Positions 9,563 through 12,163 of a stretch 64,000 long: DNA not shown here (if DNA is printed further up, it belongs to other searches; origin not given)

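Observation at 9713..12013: Short SMC (766 aa) with no recognisable hinge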

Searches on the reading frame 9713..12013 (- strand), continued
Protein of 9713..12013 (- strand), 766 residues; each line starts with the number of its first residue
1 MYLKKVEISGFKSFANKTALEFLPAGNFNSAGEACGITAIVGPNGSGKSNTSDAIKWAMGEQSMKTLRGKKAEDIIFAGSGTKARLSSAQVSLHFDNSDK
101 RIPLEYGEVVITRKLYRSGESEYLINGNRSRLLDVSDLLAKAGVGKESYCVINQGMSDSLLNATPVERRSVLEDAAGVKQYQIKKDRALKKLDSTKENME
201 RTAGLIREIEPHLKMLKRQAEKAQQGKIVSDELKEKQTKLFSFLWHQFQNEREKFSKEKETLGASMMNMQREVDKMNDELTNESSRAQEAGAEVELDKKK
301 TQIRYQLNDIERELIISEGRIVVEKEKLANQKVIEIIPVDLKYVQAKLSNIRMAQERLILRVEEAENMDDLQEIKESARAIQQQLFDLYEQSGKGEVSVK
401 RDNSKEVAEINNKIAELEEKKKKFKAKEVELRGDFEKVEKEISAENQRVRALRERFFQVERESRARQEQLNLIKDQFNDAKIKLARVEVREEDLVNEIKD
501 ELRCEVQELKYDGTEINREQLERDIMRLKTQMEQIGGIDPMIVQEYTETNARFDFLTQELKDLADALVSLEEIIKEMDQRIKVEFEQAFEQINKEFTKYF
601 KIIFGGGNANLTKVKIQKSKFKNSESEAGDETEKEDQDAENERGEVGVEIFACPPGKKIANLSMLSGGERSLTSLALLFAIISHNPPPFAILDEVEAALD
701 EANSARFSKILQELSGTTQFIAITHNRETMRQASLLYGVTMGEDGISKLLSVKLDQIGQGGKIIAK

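Call 6: find_homologous_proteins(query=window:9713-12013:-, max_evalue=1e-10)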
Query window:9713-12013:- (766 aa): 8000 proteins with E <= 1e-10 among 8000 candidates; the best 120 are listed.
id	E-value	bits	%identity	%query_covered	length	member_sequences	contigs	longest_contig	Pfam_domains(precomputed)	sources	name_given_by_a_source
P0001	0.0e+0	1623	100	100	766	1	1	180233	PF13476.13,PF02463.26,PF13304.13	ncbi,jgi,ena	ncbi:MAG: AAA family ATPase [bacterium]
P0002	0.0e+0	1423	87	100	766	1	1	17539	PF13476.13,PF02463.26,PF13304.13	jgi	jgi:chromosome segregation protein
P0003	0.0e+0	1406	86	100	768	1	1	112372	PF13476.13,PF02463.26,PF13304.13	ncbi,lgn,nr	ncbi:MAG: AAA family ATPase [Candidatus Moranbacteria bacterium]|nr:AAA family ATPase [Candidatus Mo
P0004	0.0e+0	1403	85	100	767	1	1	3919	PF13476.13,PF02463.26,PF13304.13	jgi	jgi:chromosome segregation protein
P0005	0.0e+0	1399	85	100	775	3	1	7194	PF13476.13,PF02463.26,PF13304.13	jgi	-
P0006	0.0e+0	1397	85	100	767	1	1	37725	PF13476.13,PF02463.26,PF13304.13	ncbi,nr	ncbi:MAG: AAA family ATPase [Candidatus Moranbacteria bacterium]|nr:AAA family ATPase [Candidatus Mo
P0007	0.0e+0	1395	85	100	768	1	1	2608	PF13476.13,PF02463.26,PF13304.13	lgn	-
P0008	0.0e+0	1393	85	100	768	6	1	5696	PF13476.13,PF02463.26,PF13304.13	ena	-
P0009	0.0e+0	1392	85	100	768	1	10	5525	PF13476.13,PF02463.26,PF13304.13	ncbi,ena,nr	ncbi:MAG: Nucleotide-binding protein, SMC family [Candidatus Moranbacteria bacterium GW2011_GWD2_37_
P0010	0.0e+0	1391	85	100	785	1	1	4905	PF13476.13,PF02463.26,PF13304.13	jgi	-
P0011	0.0e+0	1391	85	100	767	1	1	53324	PF13476.13,PF02463.26,PF13304.13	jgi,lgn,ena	-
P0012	0.0e+0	1390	84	100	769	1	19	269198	PF13476.13,PF02463.26,PF13304.13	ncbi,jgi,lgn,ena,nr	ncbi:MAG: Chromosome partition protein Smc [Candidatus Moranbacteria bacterium GW2011_GWC2_37_73]|nr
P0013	0.0e+0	1387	85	100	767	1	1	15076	PF13476.13,PF02463.26,PF13304.13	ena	-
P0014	0.0e+0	1386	86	100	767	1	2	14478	PF13476.13,PF02463.26,PF13304.13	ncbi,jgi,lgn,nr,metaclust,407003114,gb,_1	ncbi:MAG: hypothetical protein ACD_8C00117G0001 [uncultured bacterium]|nr:MAG: hypothetical protein 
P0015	0.0e+0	1386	84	100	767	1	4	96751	PF13476.13,PF02463.26,PF13304.13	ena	-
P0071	0.0e+0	1200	74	100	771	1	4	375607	PF13175.13,PF13476.13,PF02463.26,PF13304.13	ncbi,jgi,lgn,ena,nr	ncbi:MAG TPA: AAA family ATPase [Candidatus Moranbacteria bacterium]|nr:AAA family ATPase [Candidatu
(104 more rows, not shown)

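Call 18: search_protein_representatives(protein=window:9713-12013:-)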
Query: 766 residues. Proteins with E-value up to 0.001 (for the whole library): 30954; up to 1e-10: 22648; up to 1e-30: 13791. The best 150 are listed.
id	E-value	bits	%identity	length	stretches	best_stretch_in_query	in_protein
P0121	1.1e-265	900.0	59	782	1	1-764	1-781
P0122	2.0e-213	727.3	49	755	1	1-757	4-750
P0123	6.6e-202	689.2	48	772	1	1-754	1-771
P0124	3.0e-198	677.1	47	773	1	1-763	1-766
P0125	4.2e-192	656.8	46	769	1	1-757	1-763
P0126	5.2e-191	653.2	47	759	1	1-758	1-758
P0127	8.5e-185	632.7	47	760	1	1-756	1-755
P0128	1.0e-184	632.4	46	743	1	1-757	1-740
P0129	1.4e-175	602.3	53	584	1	179-763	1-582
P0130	4.2e-172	590.7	45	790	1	1-763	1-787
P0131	2.1e-166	571.9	43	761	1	1-756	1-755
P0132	1.3e-164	565.9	42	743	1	1-755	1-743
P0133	2.6e-164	565.0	44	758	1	1-756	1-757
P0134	1.4e-162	559.3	44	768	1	1-758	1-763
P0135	4.1e-159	547.8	42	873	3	1-331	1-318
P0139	9.9e-157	540.0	47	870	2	1-368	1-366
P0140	2.0e-156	538.9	43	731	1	1-757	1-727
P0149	2.3e-152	525.5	40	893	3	344-756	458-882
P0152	3.8e-151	521.5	41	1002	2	1-349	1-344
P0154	7.4e-151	520.5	39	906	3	403-760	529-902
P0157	7.6e-150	517.2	42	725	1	1-754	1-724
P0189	2.0e-143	496.0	38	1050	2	202-757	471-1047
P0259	8.3e-135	467.5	42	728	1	1-757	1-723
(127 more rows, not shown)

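Call 19: search_protein_families(library=pfam, proteins=[P0122, P0140, P0157, P0259, P0135, P0139, P0149, P0154, P0152, P0189], max_evalue=0.01)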
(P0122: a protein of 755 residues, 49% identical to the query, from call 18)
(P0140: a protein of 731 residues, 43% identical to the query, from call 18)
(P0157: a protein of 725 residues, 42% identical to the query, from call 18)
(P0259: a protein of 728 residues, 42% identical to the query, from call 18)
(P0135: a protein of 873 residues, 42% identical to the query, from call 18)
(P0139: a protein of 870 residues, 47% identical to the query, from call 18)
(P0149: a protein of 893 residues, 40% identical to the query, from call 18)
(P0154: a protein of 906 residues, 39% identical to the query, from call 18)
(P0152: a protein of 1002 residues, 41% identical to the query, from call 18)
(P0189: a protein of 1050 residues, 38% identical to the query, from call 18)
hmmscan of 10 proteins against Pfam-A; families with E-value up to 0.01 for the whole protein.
P0122 (755 aa): 6 families
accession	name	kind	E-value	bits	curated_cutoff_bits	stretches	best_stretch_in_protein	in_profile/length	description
PF02463.25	SMC_N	-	9.5e-68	228.3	40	1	5-740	1-219/220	RecF/RecN/SMC N terminal domain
PF13476.12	AAA_23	-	6.1e-18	66.6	27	1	8-232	1-191/201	AAA domain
PF13304.12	AAA_21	-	4e-15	57.1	27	2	38-101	1-70/304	AAA domain, putative AbiEii toxin, Type IV TA system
PF13175.12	AAA_15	-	7.2e-15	55.9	32.1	1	6-719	3-370/374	AAA ATPase domain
PF00005.33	ABC_tran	-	0.00066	20.7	25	0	38-61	13-36/137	ABC transporter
PF13555.12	AAA_29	-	0.0011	19.1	27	1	37-58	23-44/61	P-loop containing region of AAA domain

P0140 (731 aa): 10 families
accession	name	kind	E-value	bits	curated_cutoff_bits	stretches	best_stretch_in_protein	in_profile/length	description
PF02463.25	SMC_N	-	2.8e-71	239.9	40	1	2-717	1-219/220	RecF/RecN/SMC N terminal domain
PF13476.12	AAA_23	-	1.6e-21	78.3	27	1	5-227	1-198/201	AAA domain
PF13304.12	AAA_21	-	9.5e-13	49.3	27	2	574-696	220-299/304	AAA domain, putative AbiEii toxin, Type IV TA system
PF13175.12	AAA_15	-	9.2e-08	32.5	32.1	1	1-696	1-370/374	AAA ATPase domain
PF13555.12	AAA_29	-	3.9e-06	27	27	1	3-48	1-46/61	P-loop containing region of AAA domain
PF00005.33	ABC_tran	-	0.00027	22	25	0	19-41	5-28/137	ABC transporter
PF13514.12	AAA_27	-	0.00055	20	22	1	1-45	1-47/206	AAA domain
PF13401.12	AAA_22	-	0.00061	20.5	27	0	22-40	3-21/130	AAA domain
PF00004.35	AAA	-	0.0019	19.1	21.2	0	29-64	3-35/131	ATPase family associated with various cellular activities (AAA)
PF13191.12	AAA_16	-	0.0076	17.2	32.6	0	634-693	113-167/167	AAA ATPase domain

P0157 (725 aa): 8 families
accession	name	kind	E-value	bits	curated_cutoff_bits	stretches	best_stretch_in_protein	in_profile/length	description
PF02463.25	SMC_N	-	2.5e-68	230.3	40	1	2-717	1-219/220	RecF/RecN/SMC N terminal domain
PF13476.12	AAA_23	-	3.7e-14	54.3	27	1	5-275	1-192/201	AAA domain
PF13304.12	AAA_21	-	3.4e-11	44.2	27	2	564-697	166-299/304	AAA domain, putative AbiEii toxin, Type IV TA system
PF13175.12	AAA_15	-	3.5e-10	40.5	32.1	1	1-291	1-192/374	AAA ATPase domain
PF13555.12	AAA_29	-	3.7e-06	27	27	1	3-48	1-46/61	P-loop containing region of AAA domain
PF00005.33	ABC_tran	-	3.2e-05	25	25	0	26-44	13-31/137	ABC transporter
PF00004.35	AAA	-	0.00054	20.9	21.2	0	641-697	41-110/131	ATPase family associated with various cellular activities (AAA)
PF13401.12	AAA_22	-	0.0062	17.3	27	0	22-44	3-25/130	AAA domain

P0259 (728 aa): 7 families
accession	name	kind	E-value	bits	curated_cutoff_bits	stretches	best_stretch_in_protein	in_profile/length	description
PF02463.25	SMC_N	-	9.8e-68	228.3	40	1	2-713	1-219/220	RecF/RecN/SMC N terminal domain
PF13476.12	AAA_23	-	1.6e-17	65.3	27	1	5-306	1-201/201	AAA domain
PF13175.12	AAA_15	-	9.8e-15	55.5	32.1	1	1-470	1-292/374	AAA ATPase domain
PF13304.12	AAA_21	-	1.1e-11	45.8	27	2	26-96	1-61/304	AAA domain, putative AbiEii toxin, Type IV TA system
PF13555.12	AAA_29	-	1.9e-05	24.8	27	1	3-48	1-46/61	P-loop containing region of AAA domain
PF18169.6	SLATT_6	-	0.00079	19.5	27.1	0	489-553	65-129/176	SMODS and SLOG-associating 2TM effector domain 6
PF00005.33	ABC_tran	-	0.0056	17.7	25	0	24-49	10-36/137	ABC transporter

P0135 (873 aa): 6 families
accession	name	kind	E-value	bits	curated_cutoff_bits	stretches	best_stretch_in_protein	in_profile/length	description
PF02463.25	SMC_N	-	1.6e-63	214.5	40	1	2-859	1-219/220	RecF/RecN/SMC N terminal domain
PF13304.12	AAA_21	-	8.3e-11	42.9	27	2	26-83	1-63/304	AAA domain, putative AbiEii toxin, Type IV TA system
PF13476.12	AAA_23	-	1.4e-08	36.1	27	1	5-347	1-199/201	AAA domain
PF13175.12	AAA_15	-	1.1e-07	32.2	32.1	1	1-355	1-253/374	AAA ATPase domain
PF13555.12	AAA_29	-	9.5e-06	25.7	27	1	3-48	1-46/61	P-loop containing region of AAA domain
PF11980.13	DUF3481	-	0.0066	16.7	28.5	0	724-755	49-80/82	C-terminal domain of neuropilin glycoprotein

P0139 (870 aa): 5 families
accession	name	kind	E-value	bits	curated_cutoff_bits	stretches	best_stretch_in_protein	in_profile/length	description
PF02463.25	SMC_N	-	9.7e-57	192.3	40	1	3-853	2-219/220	RecF/RecN/SMC N terminal domain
PF13476.12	AAA_23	-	4.4e-13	50.8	27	1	5-267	1-199/201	AAA domain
PF13304.12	AAA_21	-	4.5e-12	47.1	27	2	32-89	1-63/304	AAA domain, putative AbiEii toxin, Type IV TA system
PF13175.12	AAA_15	-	4.2e-08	33.6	32.1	1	1-464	1-269/374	AAA ATPase domain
PF13555.12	AAA_29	-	1.4e-05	25.1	27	1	26-54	18-46/61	P-loop containing region of AAA domain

P0149 (893 aa): 6 families
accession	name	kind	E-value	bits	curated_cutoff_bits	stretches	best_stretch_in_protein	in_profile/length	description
PF02463.25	SMC_N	-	3.8e-69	232.9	40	1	2-873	1-219/220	RecF/RecN/SMC N terminal domain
PF13476.12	AAA_23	-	6e-18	66.6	27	1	5-226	1-190/201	AAA domain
PF13175.12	AAA_15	-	9.4e-12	45.6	32.1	1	1-359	1-221/374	AAA ATPase domain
PF13304.12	AAA_21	-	1.7e-09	38.6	27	2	26-69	1-49/304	AAA domain, putative AbiEii toxin, Type IV TA system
PF13555.12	AAA_29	-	0.0001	22.4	27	1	5-48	3-46/61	P-loop containing region of AAA domain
PF00005.33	ABC_tran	-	0.0083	17.2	25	1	17-145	3-113/137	ABC transporter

P0154 (906 aa): 7 families
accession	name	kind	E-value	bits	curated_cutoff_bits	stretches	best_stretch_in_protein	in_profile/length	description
PF02463.25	SMC_N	-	6.4e-59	199.5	40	1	2-889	1-219/220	RecF/RecN/SMC N terminal domain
PF13304.12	AAA_21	-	1.3e-13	52.1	27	2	32-100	1-59/304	AAA domain, putative AbiEii toxin, Type IV TA system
PF13476.12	AAA_23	-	6.3e-08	33.9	27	1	5-281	1-199/201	AAA domain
PF13175.12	AAA_15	-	1.7e-06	28.3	32.1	1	1-464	1-284/374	AAA ATPase domain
PF10046.14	BLOC1_2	-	0.00012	22.8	33.4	1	673-715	49-91/96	Biogenesis of lysosome-related organelles complex-1 subunit 2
PF13555.12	AAA_29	-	0.00036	20.7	27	1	32-50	24-42/61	P-loop containing region of AAA domain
PF00270.35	DEAD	-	0.0054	16.9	26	0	829-866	118-157/167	DEAD/DEAH box helicase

P0152 (1002 aa): 7 families
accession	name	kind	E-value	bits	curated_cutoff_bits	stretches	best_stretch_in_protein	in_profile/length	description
PF02463.25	SMC_N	-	4.4e-58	196.7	40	1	2-987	1-219/220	RecF/RecN/SMC N terminal domain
PF06470.18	SMC_hinge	-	9.3e-26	91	22.5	1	414-531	2-115/116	SMC proteins Flexible Hinge Domain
PF13304.12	AAA_21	-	8.4e-16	59.3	27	2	33-90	1-63/304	AAA domain, putative AbiEii toxin, Type IV TA system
PF13476.12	AAA_23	-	7.6e-12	46.7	27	1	5-274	1-198/201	AAA domain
PF13175.12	AAA_15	-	6.3e-11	42.9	32.1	1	1-325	1-302/374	AAA ATPase domain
PF13555.12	AAA_29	-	1.3e-06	28.5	27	1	22-56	14-47/61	P-loop containing region of AAA domain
PF13558.12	SbcC_Walker_B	-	0.00026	21.6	27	1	899-952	27-89/90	SbcC/RAD50-like, Walker B motif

P0189 (1050 aa): 4 families
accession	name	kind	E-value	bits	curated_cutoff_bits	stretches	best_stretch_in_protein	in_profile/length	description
PF02463.25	SMC_N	-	4e-65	219.8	40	1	2-1037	1-219/220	RecF/RecN/SMC N terminal domain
PF13304.12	AAA_21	-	9.8e-15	55.8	27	2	955-1020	238-303/304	AAA domain, putative AbiEii toxin, Type IV TA system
PF13476.12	AAA_23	-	7.5e-13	50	27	1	5-278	1-195/201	AAA domain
PF13555.12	AAA_29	-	0.0046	17.1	27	0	33-54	24-45/61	P-loop containing region of AAA domain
